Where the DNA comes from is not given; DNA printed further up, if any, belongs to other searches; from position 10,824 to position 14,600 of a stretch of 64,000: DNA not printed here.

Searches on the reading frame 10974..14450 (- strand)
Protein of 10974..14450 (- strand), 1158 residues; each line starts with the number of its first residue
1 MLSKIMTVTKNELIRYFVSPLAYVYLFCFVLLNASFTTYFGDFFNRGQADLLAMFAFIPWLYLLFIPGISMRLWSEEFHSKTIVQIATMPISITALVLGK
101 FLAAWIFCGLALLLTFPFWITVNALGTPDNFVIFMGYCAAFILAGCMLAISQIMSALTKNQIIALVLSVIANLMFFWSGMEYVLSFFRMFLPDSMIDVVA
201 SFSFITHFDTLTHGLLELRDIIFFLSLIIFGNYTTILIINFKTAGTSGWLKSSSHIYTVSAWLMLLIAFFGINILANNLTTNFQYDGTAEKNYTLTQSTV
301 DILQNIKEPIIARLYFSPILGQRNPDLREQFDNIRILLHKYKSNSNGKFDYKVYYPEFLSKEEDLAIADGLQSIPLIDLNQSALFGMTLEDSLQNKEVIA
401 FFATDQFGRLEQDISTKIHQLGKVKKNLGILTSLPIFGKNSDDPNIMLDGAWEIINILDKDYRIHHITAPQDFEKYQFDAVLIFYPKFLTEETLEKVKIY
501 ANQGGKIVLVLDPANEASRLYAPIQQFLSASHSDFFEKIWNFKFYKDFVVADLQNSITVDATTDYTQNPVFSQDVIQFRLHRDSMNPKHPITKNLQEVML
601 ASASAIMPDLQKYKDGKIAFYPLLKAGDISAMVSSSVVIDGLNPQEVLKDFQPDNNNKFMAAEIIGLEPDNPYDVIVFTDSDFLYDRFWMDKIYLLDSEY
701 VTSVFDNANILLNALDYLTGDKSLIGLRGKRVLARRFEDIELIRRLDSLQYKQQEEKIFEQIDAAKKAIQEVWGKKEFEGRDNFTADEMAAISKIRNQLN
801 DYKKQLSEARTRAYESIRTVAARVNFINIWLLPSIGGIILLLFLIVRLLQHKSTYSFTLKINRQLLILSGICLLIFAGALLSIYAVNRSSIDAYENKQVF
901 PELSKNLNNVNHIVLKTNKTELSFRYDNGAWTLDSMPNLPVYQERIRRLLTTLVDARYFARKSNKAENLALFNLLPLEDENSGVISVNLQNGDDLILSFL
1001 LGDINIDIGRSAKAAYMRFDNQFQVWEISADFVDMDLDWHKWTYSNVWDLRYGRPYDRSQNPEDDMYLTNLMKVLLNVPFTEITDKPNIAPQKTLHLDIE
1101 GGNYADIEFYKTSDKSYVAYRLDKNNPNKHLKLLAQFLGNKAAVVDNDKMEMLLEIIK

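Call 12: search_protein_families(library=ncbifam, proteins=[window:10974-14450:-], max_evalue=0.00001)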
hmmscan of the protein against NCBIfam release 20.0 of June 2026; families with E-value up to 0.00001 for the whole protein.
window:10974-14450:- (1158 aa): 2 families
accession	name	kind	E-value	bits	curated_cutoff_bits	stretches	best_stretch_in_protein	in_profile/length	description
TIGR03518.1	ABC_perm_GldF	equivalog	3.7e-34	118.8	288.5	1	6-234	2-232/240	gliding motility-associated ABC transporter permease subunit GldF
TIGR03521.1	GldG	equivalog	1.3e-14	53.7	389.85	1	458-736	207-511/552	gliding motility-associated ABC transporter substrate-binding protein GldG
